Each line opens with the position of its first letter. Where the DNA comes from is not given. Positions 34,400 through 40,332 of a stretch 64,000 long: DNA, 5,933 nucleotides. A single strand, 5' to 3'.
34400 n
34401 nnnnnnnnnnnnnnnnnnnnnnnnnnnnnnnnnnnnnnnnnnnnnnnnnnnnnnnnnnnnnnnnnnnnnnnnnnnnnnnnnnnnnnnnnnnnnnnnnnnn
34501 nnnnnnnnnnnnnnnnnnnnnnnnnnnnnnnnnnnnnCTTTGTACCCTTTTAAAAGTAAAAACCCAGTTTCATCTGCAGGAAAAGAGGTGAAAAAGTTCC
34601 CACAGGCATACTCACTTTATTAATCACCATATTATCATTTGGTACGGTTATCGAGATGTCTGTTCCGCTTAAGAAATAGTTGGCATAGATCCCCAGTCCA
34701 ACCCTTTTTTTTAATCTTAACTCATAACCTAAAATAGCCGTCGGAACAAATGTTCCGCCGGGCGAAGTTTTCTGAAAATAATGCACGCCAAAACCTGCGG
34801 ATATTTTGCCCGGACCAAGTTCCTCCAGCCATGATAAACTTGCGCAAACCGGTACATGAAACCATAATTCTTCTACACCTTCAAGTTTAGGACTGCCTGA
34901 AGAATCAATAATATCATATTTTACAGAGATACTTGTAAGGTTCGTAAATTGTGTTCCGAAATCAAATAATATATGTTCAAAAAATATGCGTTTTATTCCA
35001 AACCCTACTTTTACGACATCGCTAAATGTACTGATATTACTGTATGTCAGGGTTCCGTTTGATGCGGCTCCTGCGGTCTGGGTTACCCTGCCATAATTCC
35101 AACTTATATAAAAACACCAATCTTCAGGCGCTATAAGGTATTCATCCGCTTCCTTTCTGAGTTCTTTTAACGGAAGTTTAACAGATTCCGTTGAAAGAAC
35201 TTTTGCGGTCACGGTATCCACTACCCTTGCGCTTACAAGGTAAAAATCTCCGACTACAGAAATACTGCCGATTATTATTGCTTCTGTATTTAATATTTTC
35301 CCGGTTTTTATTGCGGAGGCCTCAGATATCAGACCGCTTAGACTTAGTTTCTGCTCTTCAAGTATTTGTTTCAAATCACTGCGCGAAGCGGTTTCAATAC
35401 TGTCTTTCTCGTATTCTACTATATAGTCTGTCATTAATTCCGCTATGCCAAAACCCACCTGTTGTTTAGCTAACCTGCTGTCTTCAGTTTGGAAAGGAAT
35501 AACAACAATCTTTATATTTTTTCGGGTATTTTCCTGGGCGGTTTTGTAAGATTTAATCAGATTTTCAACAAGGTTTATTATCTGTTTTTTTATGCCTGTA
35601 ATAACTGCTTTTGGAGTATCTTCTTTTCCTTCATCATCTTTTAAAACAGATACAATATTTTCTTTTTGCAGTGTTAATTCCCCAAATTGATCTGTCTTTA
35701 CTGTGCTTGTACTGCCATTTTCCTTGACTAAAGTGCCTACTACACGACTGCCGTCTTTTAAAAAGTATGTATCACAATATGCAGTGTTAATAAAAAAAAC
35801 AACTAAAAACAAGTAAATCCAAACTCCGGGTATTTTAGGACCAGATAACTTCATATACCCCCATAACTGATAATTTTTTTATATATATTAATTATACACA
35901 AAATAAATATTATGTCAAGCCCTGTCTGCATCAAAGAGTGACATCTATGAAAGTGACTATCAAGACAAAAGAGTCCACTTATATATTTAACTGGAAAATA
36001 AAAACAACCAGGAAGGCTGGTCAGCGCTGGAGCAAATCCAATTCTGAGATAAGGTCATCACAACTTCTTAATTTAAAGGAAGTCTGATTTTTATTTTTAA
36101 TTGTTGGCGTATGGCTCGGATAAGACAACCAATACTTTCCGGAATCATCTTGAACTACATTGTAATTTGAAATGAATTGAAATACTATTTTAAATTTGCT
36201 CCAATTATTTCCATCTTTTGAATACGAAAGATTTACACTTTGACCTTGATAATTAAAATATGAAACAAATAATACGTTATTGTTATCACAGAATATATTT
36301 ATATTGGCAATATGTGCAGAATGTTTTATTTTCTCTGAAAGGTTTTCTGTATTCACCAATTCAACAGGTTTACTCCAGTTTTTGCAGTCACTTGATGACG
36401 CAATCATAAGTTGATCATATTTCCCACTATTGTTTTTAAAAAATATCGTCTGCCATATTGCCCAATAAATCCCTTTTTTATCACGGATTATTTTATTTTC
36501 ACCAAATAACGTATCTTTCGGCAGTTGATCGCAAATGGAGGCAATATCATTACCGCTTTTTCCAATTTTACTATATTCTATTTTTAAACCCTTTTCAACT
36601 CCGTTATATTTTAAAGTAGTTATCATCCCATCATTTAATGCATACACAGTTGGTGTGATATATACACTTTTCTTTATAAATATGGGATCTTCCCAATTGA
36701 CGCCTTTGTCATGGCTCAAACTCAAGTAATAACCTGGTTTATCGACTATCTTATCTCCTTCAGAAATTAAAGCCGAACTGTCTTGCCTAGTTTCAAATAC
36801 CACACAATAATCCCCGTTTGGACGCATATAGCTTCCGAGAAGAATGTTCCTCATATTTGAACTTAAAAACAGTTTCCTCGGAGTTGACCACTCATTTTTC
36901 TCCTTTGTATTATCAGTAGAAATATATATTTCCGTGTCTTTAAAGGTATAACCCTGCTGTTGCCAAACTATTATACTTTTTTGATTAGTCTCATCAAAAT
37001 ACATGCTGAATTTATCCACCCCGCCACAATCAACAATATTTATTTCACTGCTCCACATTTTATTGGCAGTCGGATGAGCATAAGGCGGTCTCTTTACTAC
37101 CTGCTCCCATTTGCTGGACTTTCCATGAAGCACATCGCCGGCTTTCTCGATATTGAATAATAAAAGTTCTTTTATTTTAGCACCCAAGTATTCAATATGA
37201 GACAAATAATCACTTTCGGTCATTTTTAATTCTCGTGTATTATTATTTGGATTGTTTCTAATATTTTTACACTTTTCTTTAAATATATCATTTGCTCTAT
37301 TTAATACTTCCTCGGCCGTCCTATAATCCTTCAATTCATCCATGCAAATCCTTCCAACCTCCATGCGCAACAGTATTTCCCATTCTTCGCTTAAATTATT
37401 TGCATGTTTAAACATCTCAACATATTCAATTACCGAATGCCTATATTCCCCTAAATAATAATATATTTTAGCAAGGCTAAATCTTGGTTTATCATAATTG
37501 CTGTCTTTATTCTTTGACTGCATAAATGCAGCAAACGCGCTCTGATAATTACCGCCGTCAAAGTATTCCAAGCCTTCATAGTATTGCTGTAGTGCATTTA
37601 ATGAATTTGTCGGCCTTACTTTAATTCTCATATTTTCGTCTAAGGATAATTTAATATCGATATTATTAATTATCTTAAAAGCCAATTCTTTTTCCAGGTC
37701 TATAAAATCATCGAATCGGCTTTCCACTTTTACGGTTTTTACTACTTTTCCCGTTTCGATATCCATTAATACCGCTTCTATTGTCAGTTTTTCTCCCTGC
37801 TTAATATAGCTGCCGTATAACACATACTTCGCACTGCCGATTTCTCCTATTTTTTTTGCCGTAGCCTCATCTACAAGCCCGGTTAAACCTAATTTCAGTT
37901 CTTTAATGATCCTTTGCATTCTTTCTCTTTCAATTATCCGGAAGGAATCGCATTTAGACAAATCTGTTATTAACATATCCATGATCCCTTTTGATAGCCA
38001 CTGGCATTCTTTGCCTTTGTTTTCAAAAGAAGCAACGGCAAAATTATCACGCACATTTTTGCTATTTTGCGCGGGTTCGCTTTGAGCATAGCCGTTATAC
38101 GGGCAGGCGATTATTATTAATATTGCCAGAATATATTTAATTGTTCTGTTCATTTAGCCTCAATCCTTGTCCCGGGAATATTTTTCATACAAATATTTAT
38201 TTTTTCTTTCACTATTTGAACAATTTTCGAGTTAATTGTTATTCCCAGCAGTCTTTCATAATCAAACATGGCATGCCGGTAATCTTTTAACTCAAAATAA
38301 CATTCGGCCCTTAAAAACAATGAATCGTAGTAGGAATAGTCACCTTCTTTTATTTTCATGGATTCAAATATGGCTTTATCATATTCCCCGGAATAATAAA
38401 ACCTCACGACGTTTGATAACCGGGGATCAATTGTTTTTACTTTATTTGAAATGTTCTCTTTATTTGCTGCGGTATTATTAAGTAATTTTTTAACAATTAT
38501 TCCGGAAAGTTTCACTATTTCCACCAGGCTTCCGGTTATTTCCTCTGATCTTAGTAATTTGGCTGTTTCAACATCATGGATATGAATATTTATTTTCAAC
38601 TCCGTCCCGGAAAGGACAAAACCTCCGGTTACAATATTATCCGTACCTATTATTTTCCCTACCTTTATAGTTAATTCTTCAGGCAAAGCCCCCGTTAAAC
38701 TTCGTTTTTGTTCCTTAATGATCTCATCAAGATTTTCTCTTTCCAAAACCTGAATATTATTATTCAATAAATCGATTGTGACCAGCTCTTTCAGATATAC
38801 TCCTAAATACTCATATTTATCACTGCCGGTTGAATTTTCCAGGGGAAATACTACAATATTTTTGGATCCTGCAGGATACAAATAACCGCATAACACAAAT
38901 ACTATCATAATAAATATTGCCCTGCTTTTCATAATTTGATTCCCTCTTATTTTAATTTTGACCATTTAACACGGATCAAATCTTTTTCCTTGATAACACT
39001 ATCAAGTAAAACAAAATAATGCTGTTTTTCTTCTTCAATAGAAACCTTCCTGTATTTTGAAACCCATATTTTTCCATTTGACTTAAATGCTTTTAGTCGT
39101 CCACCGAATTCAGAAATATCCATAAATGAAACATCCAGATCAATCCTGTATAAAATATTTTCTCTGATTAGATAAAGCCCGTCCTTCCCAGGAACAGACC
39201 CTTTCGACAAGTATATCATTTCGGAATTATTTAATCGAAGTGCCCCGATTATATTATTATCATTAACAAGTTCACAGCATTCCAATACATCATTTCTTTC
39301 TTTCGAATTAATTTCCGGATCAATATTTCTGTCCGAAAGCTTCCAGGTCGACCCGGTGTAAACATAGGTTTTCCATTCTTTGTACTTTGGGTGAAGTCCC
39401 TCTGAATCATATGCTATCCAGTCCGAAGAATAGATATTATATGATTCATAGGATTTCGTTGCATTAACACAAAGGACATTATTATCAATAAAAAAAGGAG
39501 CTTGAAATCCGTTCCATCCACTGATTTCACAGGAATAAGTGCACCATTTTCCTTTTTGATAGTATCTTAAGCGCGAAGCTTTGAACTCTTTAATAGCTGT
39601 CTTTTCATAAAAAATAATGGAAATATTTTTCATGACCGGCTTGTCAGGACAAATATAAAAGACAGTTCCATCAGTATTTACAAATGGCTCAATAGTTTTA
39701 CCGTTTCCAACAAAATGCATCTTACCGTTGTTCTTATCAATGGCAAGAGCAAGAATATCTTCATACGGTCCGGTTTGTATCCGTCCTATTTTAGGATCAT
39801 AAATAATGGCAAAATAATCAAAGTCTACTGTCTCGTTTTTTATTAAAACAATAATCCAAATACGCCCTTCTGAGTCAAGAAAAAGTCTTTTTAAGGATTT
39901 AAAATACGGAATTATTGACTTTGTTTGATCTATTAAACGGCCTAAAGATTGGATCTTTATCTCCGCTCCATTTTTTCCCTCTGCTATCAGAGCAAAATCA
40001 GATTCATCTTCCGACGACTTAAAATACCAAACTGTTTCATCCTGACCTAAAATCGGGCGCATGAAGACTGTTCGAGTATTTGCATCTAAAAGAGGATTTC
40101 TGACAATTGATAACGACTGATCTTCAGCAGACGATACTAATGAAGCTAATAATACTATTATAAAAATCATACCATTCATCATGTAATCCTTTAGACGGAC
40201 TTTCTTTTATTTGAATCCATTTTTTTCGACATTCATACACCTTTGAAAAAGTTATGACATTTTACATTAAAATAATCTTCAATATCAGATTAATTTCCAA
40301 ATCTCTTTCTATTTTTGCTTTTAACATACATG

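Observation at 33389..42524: Six-gene cluster of secreted CsgG-like, TPR, BNR and propeller proteins: candidate uncharacterised envelope system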

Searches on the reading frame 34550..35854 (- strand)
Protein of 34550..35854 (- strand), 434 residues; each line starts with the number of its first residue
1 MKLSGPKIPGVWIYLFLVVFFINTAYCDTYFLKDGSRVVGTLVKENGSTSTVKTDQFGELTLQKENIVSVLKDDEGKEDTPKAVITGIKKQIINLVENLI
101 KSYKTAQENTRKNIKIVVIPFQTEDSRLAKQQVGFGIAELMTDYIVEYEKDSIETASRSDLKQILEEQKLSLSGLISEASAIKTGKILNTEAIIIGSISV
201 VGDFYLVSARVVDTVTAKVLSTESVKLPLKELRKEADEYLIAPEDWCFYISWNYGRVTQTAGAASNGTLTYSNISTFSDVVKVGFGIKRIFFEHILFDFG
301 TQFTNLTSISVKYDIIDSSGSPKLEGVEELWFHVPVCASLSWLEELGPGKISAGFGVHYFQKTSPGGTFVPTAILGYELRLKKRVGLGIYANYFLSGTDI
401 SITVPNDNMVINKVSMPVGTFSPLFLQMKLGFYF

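Call 3: search_protein_families(library=pfam, proteins=[window:34550-35854:-], max_evalue=1)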
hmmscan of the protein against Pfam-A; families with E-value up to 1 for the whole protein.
window:34550-35854:- (434 aa): 5 families
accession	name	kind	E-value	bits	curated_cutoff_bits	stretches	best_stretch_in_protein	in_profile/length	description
PF03783.19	CsgG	-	1.5e-06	28.1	20.8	1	110-199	6-99/210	Curli production assembly/transport component CsgG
PF17680.6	FlgO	-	3.4e-06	27.4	22.6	1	95-230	3-128/130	FlgO protein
PF00736.24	EF1_GNE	-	0.02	15.5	20.8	1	106-156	14-64/88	EF-1 guanine nucleotide exchange domain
PF04052.18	TolB_N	-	0.13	12.8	22.4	0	186-218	71-104/106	TolB amino-terminal domain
PF07765.17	KIP1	-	0.3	11.7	33.9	1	59-105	22-68/74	KIP1-like protein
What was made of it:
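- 34550..35854 (-): P2, 434 aa: signal peptide, small N-terminal beta motif (aa ~28-100), LpoB/CsgG/FlgO-like module (aa 111-232), predicted outer-membrane beta-barrel (aa 239-434). Pfam CsgG and FlgO are both above cut-off (call 3).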

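Call 4: search_protein_families(library=ncbifam, proteins=[window:34550-35854:-], max_evalue=1)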
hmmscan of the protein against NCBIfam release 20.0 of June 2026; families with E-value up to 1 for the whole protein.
window:34550-35854:- (434 aa): 5 families
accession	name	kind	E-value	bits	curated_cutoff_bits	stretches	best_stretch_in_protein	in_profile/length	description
NF047432.1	LA_3334_fam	equivalog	2.8e-05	23.8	200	1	28-135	60-169/280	LA_3334 family protein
TIGR03334.1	IOR_beta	equivalog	0.0039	17.2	205.8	1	159-220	112-173/189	indolepyruvate ferredoxin oxidoreductase subunit beta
NF047433.1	Lepto_7_Nterm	domain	0.0041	16.8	43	1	15-70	2-58/63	LA_0442/LA_0875 N-terminal domain-containing protein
NF005326.0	PRK06853.1-6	equivalog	0.016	15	348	1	157-219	114-177/202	indolepyruvate oxidoreductase subunit beta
NF041881.1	PTPDL_fam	equivalog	0.017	14.3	200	1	17-72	2-61/339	PTPDL family protein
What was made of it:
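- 34550..35854 (-): NCBIfam LA_3334 / Lepto_7_Nterm match the N-terminal motif (call 4).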

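Call 75: search_protein_families(library=padloc, proteins=[window:34550-35854:-], max_evalue=0.01)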
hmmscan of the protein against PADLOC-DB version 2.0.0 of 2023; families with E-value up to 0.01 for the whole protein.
window:34550-35854:- (434 aa): 0 families

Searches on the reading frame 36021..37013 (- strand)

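Call 47: search_protein_families(library=pfam, proteins=[window:36021-37013:-], max_evalue=10)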
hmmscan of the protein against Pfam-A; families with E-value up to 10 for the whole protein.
window:36021-37013:- (330 aa): 2 families
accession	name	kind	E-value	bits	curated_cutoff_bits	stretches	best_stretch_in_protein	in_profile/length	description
PF13088.12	BNR_2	-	1.3e-05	25.1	31.4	2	25-116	16-103/277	BNR repeat-like domain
PF24067.1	Beta-prop_BT_1020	-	0.0092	16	27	1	261-282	81-102/236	BT_1020-like, N-terminal beta propeller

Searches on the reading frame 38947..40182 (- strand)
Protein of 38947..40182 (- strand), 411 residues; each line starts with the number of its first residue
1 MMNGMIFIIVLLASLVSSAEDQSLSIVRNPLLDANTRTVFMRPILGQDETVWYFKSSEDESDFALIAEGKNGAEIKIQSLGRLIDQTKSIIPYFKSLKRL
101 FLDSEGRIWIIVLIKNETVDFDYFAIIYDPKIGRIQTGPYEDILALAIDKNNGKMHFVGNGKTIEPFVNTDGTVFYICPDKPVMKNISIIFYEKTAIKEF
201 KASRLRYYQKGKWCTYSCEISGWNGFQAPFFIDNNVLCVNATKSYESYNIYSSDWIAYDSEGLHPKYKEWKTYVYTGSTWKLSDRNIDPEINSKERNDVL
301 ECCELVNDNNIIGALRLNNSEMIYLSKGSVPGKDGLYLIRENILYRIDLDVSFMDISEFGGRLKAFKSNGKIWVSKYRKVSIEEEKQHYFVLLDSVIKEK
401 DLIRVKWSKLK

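Call 3: search_protein_families(library=pfam, proteins=[window:38947-40182:-], max_evalue=1)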
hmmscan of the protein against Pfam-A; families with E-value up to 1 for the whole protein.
window:38947-40182:- (411 aa): 2 families
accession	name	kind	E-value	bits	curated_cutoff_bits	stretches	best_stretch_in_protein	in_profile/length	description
PF07494.17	Reg_prop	-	0.11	13.2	20.4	0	100-110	10-20/24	Two component regulator propeller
PF21690.3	MJ1010-like_2nd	-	0.26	12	27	1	304-345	28-68/91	Uncharacterized ATP-binding protein MJ1010-like, C-terminal domain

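Call 4: search_protein_families(library=ncbifam, proteins=[window:38947-40182:-], max_evalue=1)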
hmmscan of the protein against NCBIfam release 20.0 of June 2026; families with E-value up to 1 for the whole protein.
window:38947-40182:- (411 aa): 0 families

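Call 14: search_solved_structures(query=window:38947-40182:-, max_evalue=10)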
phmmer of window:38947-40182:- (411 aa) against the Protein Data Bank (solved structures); distinct sequences matched with E-value up to 10: 0.

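Call 35: search_protein_representatives(protein=window:38947-40182:-)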
Query: 411 residues. Proteins with E-value up to 0.001 (for the whole library): 1; up to 1e-10: 1; up to 1e-30: 1. The best 1 are listed.
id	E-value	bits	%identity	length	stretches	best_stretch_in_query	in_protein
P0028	2.1e-276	932.4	100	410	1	2-411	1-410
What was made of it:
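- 38947..40182 (-): P5, 411 aa: ORFan with a signal-peptide-like N-terminus. phmmer against 1.84 billion representatives finds only itself (call 35).
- On Reg_prop-type beta-propeller (P6, P5): P5 has one motif at E 0.11 and no homologs (calls 3, 35).
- P5 is an ORFan (call 35).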

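Call 47: search_protein_families(library=pfam, proteins=[window:38947-40182:-], max_evalue=10)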
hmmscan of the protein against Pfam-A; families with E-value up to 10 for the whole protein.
window:38947-40182:- (411 aa): 2 families
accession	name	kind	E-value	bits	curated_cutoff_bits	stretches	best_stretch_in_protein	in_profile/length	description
PF07494.17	Reg_prop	-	0.11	13.2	20.4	0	100-110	10-20/24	Two component regulator propeller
PF21690.3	MJ1010-like_2nd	-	0.26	12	27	1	304-345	28-68/91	Uncharacterized ATP-binding protein MJ1010-like, C-terminal domain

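Call 75: search_protein_families(library=padloc, proteins=[window:38947-40182:-], max_evalue=0.01)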
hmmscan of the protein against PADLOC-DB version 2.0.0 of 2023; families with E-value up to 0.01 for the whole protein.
window:38947-40182:- (411 aa): 0 families
